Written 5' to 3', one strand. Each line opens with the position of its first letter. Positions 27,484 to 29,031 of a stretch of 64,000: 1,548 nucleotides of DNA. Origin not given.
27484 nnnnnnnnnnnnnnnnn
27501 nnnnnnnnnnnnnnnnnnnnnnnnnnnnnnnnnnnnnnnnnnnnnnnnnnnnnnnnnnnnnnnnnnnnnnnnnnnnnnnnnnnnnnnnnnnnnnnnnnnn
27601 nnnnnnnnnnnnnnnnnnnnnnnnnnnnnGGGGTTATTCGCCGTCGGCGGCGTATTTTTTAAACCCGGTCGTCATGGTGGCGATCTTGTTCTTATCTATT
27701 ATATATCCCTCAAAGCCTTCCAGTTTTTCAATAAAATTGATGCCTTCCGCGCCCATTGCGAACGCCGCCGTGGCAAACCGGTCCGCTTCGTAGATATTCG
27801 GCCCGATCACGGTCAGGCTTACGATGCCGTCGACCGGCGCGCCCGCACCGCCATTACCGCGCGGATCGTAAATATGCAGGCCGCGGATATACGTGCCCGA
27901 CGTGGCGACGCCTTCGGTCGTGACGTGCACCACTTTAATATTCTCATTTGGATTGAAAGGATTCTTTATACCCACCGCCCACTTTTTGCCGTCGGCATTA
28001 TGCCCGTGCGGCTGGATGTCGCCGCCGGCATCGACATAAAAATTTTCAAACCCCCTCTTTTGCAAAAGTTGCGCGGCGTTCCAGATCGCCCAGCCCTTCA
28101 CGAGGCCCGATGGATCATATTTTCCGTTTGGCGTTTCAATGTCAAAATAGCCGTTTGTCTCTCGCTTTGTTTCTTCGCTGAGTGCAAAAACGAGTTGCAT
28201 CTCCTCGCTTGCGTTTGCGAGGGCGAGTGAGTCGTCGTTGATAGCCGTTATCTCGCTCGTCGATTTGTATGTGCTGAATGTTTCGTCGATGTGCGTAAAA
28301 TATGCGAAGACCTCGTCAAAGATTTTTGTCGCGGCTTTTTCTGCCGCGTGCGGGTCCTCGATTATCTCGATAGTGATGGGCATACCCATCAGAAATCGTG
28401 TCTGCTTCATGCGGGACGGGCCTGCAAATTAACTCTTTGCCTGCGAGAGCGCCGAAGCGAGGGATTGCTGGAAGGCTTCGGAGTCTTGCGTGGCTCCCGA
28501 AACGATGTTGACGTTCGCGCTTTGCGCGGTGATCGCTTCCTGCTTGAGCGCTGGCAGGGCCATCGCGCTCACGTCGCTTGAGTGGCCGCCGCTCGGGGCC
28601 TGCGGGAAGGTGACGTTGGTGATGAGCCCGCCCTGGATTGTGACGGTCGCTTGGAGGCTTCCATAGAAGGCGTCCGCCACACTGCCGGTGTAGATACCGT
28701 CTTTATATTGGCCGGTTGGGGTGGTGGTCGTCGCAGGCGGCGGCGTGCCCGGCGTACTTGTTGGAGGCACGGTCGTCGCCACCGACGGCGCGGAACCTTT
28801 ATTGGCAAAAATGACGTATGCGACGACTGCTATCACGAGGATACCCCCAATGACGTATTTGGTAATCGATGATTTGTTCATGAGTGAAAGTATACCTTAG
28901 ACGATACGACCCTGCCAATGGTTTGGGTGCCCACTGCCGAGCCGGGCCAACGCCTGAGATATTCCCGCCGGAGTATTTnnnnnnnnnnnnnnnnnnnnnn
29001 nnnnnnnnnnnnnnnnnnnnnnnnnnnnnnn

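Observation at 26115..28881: Three-gene flavinylation-linked membrane redox operon: FMN-binding protein, ApbE, and an RnfD-like/FNR fusion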

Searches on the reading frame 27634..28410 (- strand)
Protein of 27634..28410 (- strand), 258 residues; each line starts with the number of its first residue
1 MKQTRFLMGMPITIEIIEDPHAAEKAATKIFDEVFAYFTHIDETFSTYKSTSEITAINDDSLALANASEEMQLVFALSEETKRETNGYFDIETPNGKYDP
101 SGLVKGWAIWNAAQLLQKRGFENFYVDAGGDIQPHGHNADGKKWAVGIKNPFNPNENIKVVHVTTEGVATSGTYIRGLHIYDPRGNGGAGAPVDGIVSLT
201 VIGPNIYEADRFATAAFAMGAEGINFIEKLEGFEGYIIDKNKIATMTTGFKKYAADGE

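Call 3: search_protein_families(library=pfam, proteins=[window:27634-28410:-], max_evalue=0.01)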
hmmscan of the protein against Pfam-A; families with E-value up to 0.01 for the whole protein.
window:27634-28410:- (258 aa): 1 family
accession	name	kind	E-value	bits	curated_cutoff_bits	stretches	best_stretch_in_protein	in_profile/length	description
PF02424.20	ApbE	-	5.1e-40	138.1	25.6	2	98-235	126-264/266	ApbE family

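Call 4: search_protein_families(library=ncbifam, proteins=[window:27634-28410:-], max_evalue=0.01)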
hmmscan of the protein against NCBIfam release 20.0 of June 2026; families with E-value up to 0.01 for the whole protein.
window:27634-28410:- (258 aa): 1 family
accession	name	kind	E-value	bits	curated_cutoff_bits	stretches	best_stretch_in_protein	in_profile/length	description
NF007774.0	PRK10461.1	equivalog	7.7e-20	71.1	498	1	86-243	169-332/351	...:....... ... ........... ApbE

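Call 35: search_solved_structures(query=window:27634-28410:-, max_evalue=0.001, show_alignments=3)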
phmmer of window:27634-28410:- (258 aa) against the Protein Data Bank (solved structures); distinct sequences matched with E-value up to 0.001: 13.
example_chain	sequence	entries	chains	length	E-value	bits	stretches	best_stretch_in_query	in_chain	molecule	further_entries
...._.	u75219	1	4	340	2.2e-18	69.9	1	87-242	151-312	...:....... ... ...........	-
2o18_A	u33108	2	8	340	7.8e-18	68.1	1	87-242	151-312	Thiamine biosynthesis lipoprotein apbE | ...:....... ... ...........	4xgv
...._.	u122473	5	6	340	5.2e-17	65.4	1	95-251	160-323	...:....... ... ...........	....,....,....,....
4xgx_A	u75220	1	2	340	1.3e-16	64.2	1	87-242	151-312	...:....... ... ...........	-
6nxi_A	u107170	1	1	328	5.2e-16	62.1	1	93-254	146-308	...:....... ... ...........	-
6nxj_A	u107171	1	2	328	8.8e-16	61.4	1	93-254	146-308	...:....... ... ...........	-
3pnd_A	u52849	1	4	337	2.2e-15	60.1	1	90-241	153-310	Thiamine biosynthesis lipoprotein ApbE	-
5mgy_H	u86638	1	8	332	6.4e-11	45.5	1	99-251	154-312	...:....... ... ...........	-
1vrm_A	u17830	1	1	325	1.2e-10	44.5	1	95-221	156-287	hypothetical protein TM1553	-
4xdt_A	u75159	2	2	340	2.1e-06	30.7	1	99-240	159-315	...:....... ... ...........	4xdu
4ifu_A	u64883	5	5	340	7.9e-06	28.8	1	99-240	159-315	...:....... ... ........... | Thiamine biosynthesis lipoprotein ApbE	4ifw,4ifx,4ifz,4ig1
7mgt_A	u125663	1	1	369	1e-05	28.4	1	99-240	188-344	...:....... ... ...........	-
4xdr_A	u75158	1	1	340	0.0001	25.1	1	99-240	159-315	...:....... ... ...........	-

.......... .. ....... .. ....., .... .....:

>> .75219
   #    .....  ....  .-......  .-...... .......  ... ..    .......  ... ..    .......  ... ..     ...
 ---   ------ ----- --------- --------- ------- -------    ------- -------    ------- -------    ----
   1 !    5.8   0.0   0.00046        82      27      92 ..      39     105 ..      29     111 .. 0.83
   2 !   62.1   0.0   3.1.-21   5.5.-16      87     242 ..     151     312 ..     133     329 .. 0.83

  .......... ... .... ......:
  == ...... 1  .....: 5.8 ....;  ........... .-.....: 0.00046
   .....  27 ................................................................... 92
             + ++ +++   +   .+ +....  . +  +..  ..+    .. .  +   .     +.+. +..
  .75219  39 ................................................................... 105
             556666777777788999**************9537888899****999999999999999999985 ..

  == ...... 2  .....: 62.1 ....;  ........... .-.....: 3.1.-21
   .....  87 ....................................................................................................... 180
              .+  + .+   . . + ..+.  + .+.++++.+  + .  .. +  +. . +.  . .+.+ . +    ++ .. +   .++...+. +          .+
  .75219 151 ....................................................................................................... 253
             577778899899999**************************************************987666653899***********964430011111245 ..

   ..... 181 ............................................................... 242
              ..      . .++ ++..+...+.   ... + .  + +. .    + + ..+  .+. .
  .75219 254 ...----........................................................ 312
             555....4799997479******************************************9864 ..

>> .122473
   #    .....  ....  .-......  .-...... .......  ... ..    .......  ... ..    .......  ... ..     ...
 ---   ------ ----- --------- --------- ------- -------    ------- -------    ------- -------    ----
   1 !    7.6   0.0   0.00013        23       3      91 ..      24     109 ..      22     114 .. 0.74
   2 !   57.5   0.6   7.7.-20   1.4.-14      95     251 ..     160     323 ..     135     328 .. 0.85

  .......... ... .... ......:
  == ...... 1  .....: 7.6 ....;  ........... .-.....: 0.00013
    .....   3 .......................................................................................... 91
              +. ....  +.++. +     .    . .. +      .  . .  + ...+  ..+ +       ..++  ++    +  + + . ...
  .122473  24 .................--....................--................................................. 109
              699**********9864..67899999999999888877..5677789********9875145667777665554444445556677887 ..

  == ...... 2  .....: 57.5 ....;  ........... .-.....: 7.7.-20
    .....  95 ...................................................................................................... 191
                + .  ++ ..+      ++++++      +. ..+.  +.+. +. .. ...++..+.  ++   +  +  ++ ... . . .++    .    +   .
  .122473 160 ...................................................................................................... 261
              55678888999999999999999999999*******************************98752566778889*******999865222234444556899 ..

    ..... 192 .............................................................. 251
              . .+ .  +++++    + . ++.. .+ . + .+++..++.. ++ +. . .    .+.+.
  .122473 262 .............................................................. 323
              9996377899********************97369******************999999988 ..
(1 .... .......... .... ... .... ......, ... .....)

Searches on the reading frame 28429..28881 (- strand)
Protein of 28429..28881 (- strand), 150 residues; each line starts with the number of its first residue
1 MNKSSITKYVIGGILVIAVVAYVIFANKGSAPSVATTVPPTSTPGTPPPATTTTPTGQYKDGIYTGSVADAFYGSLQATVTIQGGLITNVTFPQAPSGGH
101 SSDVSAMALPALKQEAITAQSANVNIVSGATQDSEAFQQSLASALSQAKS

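Call 3: search_protein_families(library=pfam, proteins=[window:28429-28881:-], max_evalue=0.01)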
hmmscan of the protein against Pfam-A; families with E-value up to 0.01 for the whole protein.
window:28429-28881:- (150 aa): 1 family
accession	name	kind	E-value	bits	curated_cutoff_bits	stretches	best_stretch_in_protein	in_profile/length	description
PF04205.19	FMN_bind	-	3.4e-05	24.8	22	1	74-145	4-76/77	FMN-binding domain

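Call 4: search_protein_families(library=ncbifam, proteins=[window:28429-28881:-], max_evalue=0.01)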
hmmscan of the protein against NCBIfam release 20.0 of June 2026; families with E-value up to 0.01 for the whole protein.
window:28429-28881:- (150 aa): 1 family
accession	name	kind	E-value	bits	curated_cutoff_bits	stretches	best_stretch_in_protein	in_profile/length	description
NF041941.1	lipo_FMN_PplA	exception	0.0033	16.7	325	0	110-146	125-161/302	extracellular electron transfer flavoprotein PplA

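Call 36: search_solved_structures(query=window:28429-28881:-, max_evalue=1, show_alignments=3)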
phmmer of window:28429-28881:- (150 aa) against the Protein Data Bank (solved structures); distinct sequences matched with E-value up to 1: 6.
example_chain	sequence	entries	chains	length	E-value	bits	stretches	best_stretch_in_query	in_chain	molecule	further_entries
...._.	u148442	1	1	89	8.5e-16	61.2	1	64-148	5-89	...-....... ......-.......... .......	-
6kif_L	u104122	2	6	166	0.015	18.4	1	12-79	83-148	Photosystem I reaction center subunit XI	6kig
3o6u_A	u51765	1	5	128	0.34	14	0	108-147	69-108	uncharacterized protein CPE2226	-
8p2b_A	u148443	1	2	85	0.43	13.7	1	69-148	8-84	Clostridiaceae bacterium FMN4 domain 1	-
9l5v_1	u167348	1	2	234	0.48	13.5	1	34-93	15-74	ACPII-1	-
7f17_A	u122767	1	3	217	0.88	12.7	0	35-124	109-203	Acid phosphatase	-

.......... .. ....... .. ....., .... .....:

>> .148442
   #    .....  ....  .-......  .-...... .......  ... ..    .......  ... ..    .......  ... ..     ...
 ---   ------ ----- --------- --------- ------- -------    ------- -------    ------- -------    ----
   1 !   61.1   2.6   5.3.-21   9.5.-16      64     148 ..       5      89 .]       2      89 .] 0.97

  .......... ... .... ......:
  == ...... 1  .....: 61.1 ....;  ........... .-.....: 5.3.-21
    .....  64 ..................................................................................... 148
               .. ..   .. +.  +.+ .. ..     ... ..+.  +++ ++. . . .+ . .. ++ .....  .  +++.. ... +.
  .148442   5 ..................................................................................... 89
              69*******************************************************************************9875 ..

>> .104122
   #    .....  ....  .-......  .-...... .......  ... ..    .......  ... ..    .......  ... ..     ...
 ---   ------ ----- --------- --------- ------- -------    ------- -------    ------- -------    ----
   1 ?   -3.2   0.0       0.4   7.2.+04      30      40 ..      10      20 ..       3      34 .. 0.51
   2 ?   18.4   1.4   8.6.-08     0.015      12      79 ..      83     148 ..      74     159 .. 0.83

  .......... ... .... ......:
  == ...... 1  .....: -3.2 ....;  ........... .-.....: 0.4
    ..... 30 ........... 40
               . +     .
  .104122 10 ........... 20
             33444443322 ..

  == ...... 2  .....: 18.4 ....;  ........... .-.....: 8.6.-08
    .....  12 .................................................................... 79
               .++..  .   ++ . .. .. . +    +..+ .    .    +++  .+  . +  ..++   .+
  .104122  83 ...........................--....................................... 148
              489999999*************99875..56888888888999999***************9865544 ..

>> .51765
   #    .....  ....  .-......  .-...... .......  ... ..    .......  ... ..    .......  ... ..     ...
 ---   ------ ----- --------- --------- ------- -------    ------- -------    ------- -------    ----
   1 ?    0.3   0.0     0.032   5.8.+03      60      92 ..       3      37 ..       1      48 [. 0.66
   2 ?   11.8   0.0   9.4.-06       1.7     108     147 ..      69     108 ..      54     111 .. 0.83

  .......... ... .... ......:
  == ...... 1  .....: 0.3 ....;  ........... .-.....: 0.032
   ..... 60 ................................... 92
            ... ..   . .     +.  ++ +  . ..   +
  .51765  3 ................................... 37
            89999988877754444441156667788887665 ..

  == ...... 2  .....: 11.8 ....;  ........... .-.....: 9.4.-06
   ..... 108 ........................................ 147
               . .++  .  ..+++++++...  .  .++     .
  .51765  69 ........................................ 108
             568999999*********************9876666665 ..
